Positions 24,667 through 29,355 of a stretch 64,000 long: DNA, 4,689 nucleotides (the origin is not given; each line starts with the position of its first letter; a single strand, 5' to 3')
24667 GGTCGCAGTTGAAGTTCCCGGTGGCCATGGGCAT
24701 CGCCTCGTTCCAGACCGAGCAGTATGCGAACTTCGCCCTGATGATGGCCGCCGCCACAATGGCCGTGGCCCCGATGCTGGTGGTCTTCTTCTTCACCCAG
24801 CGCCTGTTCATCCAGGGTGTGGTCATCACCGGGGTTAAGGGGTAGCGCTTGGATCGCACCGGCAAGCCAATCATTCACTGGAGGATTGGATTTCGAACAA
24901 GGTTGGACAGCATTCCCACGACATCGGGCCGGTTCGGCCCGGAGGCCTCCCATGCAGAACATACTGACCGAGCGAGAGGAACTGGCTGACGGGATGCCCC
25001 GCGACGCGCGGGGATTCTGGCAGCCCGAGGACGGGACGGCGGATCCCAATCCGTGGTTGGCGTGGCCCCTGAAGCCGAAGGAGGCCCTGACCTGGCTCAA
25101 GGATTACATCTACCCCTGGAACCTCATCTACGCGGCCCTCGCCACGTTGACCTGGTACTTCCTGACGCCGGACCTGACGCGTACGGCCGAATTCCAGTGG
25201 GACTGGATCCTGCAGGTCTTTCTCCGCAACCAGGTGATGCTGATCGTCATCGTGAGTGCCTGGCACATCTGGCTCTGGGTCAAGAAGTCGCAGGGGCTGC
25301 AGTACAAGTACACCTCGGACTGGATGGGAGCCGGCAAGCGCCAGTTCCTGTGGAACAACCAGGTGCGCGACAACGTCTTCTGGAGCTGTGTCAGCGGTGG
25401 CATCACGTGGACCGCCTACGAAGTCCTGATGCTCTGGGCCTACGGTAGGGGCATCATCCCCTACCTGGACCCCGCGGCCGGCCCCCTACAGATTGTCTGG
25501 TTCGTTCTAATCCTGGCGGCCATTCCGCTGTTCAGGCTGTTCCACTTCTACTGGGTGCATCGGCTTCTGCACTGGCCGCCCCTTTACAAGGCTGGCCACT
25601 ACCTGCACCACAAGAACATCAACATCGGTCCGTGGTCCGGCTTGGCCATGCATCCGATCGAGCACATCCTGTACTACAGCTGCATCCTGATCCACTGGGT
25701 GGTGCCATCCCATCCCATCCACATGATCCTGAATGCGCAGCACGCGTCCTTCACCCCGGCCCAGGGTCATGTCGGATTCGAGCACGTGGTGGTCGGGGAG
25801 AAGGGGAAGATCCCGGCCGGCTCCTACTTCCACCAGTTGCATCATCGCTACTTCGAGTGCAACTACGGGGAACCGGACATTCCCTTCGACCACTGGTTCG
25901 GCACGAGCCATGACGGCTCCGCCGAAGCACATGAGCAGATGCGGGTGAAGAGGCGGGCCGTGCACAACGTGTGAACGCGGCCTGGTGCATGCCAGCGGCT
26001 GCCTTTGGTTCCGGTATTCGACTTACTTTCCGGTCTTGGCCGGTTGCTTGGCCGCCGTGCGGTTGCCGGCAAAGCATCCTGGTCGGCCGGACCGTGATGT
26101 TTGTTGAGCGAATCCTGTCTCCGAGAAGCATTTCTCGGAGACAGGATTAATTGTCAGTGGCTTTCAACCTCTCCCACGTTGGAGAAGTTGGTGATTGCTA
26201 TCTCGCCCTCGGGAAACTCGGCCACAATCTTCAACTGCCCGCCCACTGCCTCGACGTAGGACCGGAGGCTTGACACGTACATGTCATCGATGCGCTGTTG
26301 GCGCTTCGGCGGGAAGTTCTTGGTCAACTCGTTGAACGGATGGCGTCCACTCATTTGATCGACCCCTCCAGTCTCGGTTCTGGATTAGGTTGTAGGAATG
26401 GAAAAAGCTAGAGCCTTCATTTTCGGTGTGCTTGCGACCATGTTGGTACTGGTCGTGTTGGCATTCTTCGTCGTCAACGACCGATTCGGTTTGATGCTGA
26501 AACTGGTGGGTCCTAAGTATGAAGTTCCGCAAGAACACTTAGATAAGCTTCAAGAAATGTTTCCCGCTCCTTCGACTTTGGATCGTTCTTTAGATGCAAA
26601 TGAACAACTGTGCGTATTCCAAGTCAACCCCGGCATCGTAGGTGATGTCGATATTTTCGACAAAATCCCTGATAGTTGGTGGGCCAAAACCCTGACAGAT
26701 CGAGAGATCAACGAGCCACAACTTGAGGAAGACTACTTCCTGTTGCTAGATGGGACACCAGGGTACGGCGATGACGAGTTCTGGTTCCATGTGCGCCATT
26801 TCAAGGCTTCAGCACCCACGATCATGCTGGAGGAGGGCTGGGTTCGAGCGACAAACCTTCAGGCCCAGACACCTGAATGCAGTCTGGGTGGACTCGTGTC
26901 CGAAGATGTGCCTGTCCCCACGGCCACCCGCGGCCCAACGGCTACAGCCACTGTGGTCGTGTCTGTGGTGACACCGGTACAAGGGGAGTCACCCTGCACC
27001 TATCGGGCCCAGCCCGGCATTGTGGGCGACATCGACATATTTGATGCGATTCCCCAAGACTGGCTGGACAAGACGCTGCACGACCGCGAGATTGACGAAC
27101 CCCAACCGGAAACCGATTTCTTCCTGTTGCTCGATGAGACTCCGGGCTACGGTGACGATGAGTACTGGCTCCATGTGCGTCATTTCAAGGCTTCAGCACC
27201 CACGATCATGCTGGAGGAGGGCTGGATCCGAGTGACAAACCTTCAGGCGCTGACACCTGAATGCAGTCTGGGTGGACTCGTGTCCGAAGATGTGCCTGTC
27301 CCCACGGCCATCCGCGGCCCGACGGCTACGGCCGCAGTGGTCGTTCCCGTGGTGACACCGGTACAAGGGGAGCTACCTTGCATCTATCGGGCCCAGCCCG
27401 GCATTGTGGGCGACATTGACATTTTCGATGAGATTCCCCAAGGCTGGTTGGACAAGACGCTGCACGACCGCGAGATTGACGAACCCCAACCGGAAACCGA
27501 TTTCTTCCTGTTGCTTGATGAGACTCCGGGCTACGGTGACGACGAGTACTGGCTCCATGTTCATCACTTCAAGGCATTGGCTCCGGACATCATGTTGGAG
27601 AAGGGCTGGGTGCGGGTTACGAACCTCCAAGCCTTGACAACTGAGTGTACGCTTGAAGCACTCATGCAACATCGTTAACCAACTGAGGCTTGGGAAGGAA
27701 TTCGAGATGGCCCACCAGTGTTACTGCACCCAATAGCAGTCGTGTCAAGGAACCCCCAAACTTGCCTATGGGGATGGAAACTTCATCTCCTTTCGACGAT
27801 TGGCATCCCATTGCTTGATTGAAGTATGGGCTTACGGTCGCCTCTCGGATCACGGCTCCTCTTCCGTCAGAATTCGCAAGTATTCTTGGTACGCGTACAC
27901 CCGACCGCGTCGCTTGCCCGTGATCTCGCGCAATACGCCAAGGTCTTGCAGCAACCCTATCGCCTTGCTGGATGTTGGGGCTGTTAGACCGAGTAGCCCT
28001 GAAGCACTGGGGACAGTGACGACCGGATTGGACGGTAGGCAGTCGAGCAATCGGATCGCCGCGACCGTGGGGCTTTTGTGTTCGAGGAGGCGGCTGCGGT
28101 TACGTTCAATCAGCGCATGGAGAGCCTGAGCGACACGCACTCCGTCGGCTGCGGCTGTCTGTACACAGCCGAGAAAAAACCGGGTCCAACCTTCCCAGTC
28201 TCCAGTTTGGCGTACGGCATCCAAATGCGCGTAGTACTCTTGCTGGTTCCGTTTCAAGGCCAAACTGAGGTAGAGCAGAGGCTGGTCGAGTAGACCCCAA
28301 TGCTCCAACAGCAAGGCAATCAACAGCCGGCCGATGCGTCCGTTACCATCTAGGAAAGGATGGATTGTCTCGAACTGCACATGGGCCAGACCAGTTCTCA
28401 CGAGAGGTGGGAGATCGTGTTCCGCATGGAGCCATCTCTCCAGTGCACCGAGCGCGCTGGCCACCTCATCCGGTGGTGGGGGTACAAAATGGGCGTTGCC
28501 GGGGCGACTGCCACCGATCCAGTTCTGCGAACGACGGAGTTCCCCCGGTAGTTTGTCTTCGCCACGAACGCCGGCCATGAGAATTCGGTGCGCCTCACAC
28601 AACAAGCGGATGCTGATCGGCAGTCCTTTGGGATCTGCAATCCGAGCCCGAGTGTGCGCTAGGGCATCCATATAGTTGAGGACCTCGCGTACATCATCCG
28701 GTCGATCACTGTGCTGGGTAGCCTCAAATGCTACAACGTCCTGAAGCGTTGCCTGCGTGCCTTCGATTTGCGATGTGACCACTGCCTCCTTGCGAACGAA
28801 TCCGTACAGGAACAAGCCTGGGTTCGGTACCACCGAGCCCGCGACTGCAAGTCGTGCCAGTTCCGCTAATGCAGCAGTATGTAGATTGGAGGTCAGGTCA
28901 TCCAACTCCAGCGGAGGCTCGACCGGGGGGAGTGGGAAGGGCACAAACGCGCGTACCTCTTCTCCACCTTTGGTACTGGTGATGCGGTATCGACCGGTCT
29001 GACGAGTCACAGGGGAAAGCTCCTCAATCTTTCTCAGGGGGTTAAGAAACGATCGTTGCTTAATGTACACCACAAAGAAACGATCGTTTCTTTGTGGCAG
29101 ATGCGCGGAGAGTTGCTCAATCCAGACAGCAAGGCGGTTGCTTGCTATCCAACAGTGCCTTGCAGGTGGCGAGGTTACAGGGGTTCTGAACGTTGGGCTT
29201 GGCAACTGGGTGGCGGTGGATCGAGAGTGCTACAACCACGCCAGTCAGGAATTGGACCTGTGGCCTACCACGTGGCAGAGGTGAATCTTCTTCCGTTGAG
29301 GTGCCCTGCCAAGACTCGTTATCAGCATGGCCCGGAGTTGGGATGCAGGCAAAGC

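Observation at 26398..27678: Membrane-anchored protein built from three near-identical 128-aa repeats of an unassigned domain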

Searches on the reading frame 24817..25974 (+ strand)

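Call 5: search_protein_families(library=pfam, proteins=[window:24817-25974:+], max_evalue=1)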
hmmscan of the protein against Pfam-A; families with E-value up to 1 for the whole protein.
window:24817-25974:+ (385 aa): 1 family
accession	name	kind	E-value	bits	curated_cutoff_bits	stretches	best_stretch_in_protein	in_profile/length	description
PF04116.19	FA_hydroxylase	-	1.3e-17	64.8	31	1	237-363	5-132/132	Fatty acid hydroxylase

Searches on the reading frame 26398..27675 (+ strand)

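Call 5: search_protein_families(library=pfam, proteins=[window:26398-27675:+], max_evalue=1)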
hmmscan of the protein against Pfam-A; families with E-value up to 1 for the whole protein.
window:26398-27675:+ (426 aa): 1 family
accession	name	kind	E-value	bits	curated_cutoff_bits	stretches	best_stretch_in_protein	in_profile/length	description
PF20687.2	CsoSCA_N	-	3e-05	24.6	27.5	1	396-423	59-86/93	Carboxysome Shell Carbonic Anhydrase, N-terminal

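Call 6: search_protein_families(library=ncbifam, proteins=[window:26398-27675:+], max_evalue=1)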
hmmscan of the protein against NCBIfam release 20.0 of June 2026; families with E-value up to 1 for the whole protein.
window:26398-27675:+ (426 aa): 2 families
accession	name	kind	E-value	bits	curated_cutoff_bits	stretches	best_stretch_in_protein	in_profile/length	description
NF047394.1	AcylCoAsynMbcS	equivalog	0.006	15.2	850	0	75-134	359-417/525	acyl-CoA synthetase MbcS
TIGR02701.1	shell_carb_anhy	equivalog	0.32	9.8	241.05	0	396-422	59-85/450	carboxysome shell carbonic anhydrase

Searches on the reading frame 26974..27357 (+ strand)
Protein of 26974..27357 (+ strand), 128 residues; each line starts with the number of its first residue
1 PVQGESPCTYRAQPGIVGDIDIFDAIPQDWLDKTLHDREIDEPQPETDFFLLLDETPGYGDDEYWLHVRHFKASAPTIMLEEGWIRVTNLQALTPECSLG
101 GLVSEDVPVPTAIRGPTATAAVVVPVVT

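Call 17: search_protein_representatives(protein=window:26974-27357:+)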
Query: 128 residues. Proteins with E-value up to 0.001 (for the whole library): 6; up to 1e-10: 3; up to 1e-30: 3. The best 6 are listed.
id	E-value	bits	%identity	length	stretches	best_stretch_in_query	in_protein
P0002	2.4e-192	645.9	83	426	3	1-128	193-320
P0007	2.3e-85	299.5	68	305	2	4-108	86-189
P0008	4.4e-38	146.4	65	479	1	4-103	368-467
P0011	1.9e-06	43.9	35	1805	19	73-98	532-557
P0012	7.9e-06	41.9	50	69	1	21-80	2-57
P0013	7.3e-04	35.5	29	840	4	37-92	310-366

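Call 22: search_solved_structures(query=A1, max_evalue=10, show_alignments=3)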
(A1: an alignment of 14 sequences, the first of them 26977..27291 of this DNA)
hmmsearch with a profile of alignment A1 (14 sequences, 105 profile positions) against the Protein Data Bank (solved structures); distinct sequences matched with E-value up to 10: 0.

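Call 23: find_related_loci(query=A1, collection=genome_contigs, flank=8000)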
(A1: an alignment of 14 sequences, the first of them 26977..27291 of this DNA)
Query A1 (105 aa) in genome_contigs; peptide patterns used: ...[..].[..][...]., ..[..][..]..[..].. (x = any residue, [..] = any of these).
186 stretches matched a pattern; 1 encode a relative of the query (tblastn E <= 1e-3); 1 distinct loci.
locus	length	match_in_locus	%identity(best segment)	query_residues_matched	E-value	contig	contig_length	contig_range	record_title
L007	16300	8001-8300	66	4-103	1e-45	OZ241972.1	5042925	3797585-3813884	MAG: Caldilineaceae bacterium isolate d2195f49-377d-4541-a043-bf13a4cdbf58 genome assembly, chromosome: 1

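Call 26: predict_structure(alignment_id=A1)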
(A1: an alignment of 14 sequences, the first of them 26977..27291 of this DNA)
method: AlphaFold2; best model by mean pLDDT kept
length: 105 residues; sequences in the alignment: 14
mean_pLDDT: 89.3   pTM: 0.81
mean pLDDT of the five models: 89.3, 87.7, 85.3, 85.0, 81.4
residues with pLDDT >= 90: 76; 70-90: 22; 50-70: 3; < 50: 4
segments of 3 or more residues with pLDDT < 50: 1-3
pLDDT, mean of each block of 10 residues (from residue 1): 71 88 95 91 94 93 96 91 96 90 66
secondary structure, 60 per line:
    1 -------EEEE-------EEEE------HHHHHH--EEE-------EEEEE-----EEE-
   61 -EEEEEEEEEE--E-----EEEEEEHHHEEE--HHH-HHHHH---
elements in order: E8-11 E19-22 H29-34 E37-39 E47-51 E57-59 E62-71 E80-85 E89-91 H98-102

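Call 31: fold_search(model_id=the predicted structure, library=pdb)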
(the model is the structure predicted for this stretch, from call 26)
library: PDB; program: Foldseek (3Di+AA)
matches with E <= 10: 231; with E <= 0.001: 0
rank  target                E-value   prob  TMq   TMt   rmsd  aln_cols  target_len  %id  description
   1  7cso_C                4.7e-01  0.63  0.38  0.11   7.2       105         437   14  Structure of Ephexin4 DH-PH-SH3 (released 2021-02-24)
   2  3kg7_B                9.8e-01  0.07  0.21  0.10  10.1        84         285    8  Dehydratase domain from CurH module of Curacin polyketide synthase (released 2010-01-19)
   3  7csp_A                1.3e+00  0.38  0.38  0.10   7.3       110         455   16  Structure of Ephexin4 IDPSH (released 2021-02-24)
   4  2kym_MODEL_1_A        1.3e+00  0.33  0.38  0.34   6.8       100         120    9  Solution structure of the Bem1p SH3-CI domain from L.elongisporus in complex with Ste20p peptide (released 2010-06-23)
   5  7anm_C                1.5e+00  0.06  0.26  0.07  15.5       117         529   14  Nudaurelia capensis omega virus capsid: virus-like particles expressed in Nicotiana benthamiana (released 2021-08-25)
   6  3kg7_A                1.5e+00  0.06  0.21  0.10  10.9        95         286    8  Dehydratase domain from CurH module of Curacin polyketide synthase (released 2010-01-19)
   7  3kg8_A                1.5e+00  0.10  0.24  0.11  10.4        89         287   11  Dehydratase domain from CurJ module of Curacin polyketide synthase (released 2010-01-19)
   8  7cso_D                1.7e+00  0.30  0.38  0.11   7.2       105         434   14  Structure of Ephexin4 DH-PH-SH3 (released 2021-02-24)
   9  7anm_A                1.7e+00  0.06  0.25  0.08  11.0        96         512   14  Nudaurelia capensis omega virus capsid: virus-like particles expressed in Nicotiana benthamiana (released 2021-08-25)
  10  3qy3                  1.8e+00  0.28  0.27  0.23   5.4        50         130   18  PA2801 protein, a putative Thioesterase from Pseudomonas aeruginosa (released 2011-03-16)
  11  5tz6_A                1.8e+00  0.09  0.25  0.11  10.4        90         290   11  Crystal Structure of CurJ Dehydratase H978F Inactive Mutant In Complex with Compound 21 (released 2017-01-11)
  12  2dl7_MODEL_1_A        2.0e+00  0.30  0.40  0.54   5.7        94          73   10  Solution structure of the second SH3 domain of human KIAA0769 protein (released 2006-10-17)
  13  8a3w_S                2.0e+00  0.06  0.21  0.17   9.4        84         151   12  CRYO-EM STRUCTURE OF LEISHMANIA MAJOR 80S RIBOSOME : WILD TYPE (released 2023-12-20)
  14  3kg7_C                2.2e+00  0.05  0.21  0.10  10.0        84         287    8  Dehydratase domain from CurH module of Curacin polyketide synthase (released 2010-01-19)
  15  3brw_A                2.3e+00  0.06  0.21  0.08  11.4        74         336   11  Structure of the Rap-RapGAP complex (released 2008-03-11)
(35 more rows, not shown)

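Call 32: fold_search(model_id=the predicted structure, library=viral)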
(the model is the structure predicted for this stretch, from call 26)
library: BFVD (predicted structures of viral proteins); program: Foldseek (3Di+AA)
matches with E <= 10: 271; with E <= 0.001: 0
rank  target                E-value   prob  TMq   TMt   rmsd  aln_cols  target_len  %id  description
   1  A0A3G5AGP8            2.6e-02  1.00  0.48  0.43   4.6       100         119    8  Uncharacterized protein [Solumvirus sp.]
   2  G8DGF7                2.1e-01  0.54  0.35  0.19   5.4        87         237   11  (no name in the UniProt tables at hand)
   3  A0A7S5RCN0            2.6e-01  0.72  0.37  0.44   8.4        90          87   14  (no name in the UniProt tables at hand)
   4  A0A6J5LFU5            3.3e-01  0.57  0.32  0.48   4.9        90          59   13  Uncharacterized protein [uncultured Caudovirales phage]
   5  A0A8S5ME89            3.9e-01  0.85  0.44  0.21   6.7        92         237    8  Peptidoglycan endopeptidase [Siphoviridae sp. ctS1E53]
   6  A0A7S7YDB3            4.1e-01  0.51  0.39  0.31   7.0        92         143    5  Uncharacterized protein [Pseudomonas phage PN09]
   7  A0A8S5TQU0            6.5e-01  0.77  0.49  0.26   5.3        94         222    6  Peptidase [Myoviridae sp. ctY1522]
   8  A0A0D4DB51            6.5e-01  0.33  0.30  0.48   8.6        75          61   13  Uncharacterized protein [Vibrio phage ValKK3]
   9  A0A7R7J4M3            6.9e-01  0.38  0.37  0.41   9.0        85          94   13  (no name in the UniProt tables at hand)
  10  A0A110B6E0            6.9e-01  0.04  0.16  0.06  15.8       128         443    9  (no name in the UniProt tables at hand)
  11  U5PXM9                8.1e-01  0.30  0.34  0.25   9.7        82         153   10  Uncharacterized protein [Bacillus phage Spock]
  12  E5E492                8.1e-01  0.15  0.28  0.24  16.3        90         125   12  Uncharacterized protein [Acinetobacter phage Acj61]
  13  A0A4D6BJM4            9.1e-01  0.20  0.30  0.39   9.5        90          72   11  (no name in the UniProt tables at hand)
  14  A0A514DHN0            9.6e-01  0.33  0.35  0.50   5.8        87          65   13  Uncharacterized protein [Microbacterium phage Margaery]
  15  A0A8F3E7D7            1.0e+00  0.47  0.36  0.34   6.3        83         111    8  (no name in the UniProt tables at hand)
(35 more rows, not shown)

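Call 38: search_protein_families(library=pfam, proteins=[L007:5823-6779:+], max_evalue=1)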
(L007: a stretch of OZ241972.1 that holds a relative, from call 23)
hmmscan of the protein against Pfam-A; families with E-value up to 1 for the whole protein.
L007:5823-6779:+ (319 aa): 5 families
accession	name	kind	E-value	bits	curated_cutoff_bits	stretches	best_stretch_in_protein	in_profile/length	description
PF00535.33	Glycos_transf_2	-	9.4e-18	65.1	23.3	1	6-153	2-138/168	Glycosyl transferase family 2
PF13641.12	Glyco_tranf_2_3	-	1.2e-14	55.3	27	1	3-244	2-216/230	Glycosyltransferase like family 2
PF13632.12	Glyco_trans_2_3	-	2.1e-07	31.4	27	1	185-248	71-131/198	Glycosyl transferase family group 2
PF13704.12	Glyco_tranf_2_4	-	0.023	15.6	27.5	1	12-66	2-52/98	Glycosyl transferase family 2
PF20691.3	TAGT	-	0.2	12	27.5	0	210-232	168-190/205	TET-Associated Glycosyltransferase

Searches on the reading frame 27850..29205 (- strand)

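Call 5: search_protein_families(library=pfam, proteins=[window:27850-29205:-], max_evalue=1)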
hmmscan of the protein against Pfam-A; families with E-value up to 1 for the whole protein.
window:27850-29205:- (451 aa): 4 families
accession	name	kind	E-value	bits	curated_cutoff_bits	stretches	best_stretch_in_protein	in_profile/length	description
PF13784.11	Fic_N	-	6.3e-23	81.1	26.7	1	109-184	4-79/82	Fic/DOC family N-terminal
PF02661.23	Fic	-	7.3e-21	75.3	24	1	197-300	2-93/93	Fic/DOC family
PF07756.17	DUF1612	-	0.002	18.7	30.1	1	258-332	19-92/127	Protein of unknown function (DUF1612)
PF11972.14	HTH_13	-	0.0024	18.3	26.1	1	385-435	3-49/54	HTH DNA binding domain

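Call 6: search_protein_families(library=ncbifam, proteins=[window:27850-29205:-], max_evalue=1)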
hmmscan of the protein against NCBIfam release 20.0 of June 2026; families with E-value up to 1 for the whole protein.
window:27850-29205:- (451 aa): 5 families
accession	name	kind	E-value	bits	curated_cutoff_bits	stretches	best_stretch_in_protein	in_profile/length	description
NF046030.1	ProtAdlyltaseSoFic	equivalog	2e-45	155.3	550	1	99-450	19-359/361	protein adenylyltransferase Fic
NF040876.1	RHE_PE00001_fam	equivalog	2.9e-06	26.7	250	1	258-435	202-366/371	RHE_PE00001 family protein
TIGR02613.1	mob_myst_B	hypoth_equivalog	0.0011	18.9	124.4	1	246-308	88-147/186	mobile mystery protein B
NF041381.1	XopAC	subfamily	0.0096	14.7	450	1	193-305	300-416/451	XopAC/AvrAC family type III secretion system effector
NF010653.0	PRK14052.1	equivalog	0.26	10.3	364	1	281-298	347-364/387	VopS family T3SS effector adenosine monophosphate-protein transferase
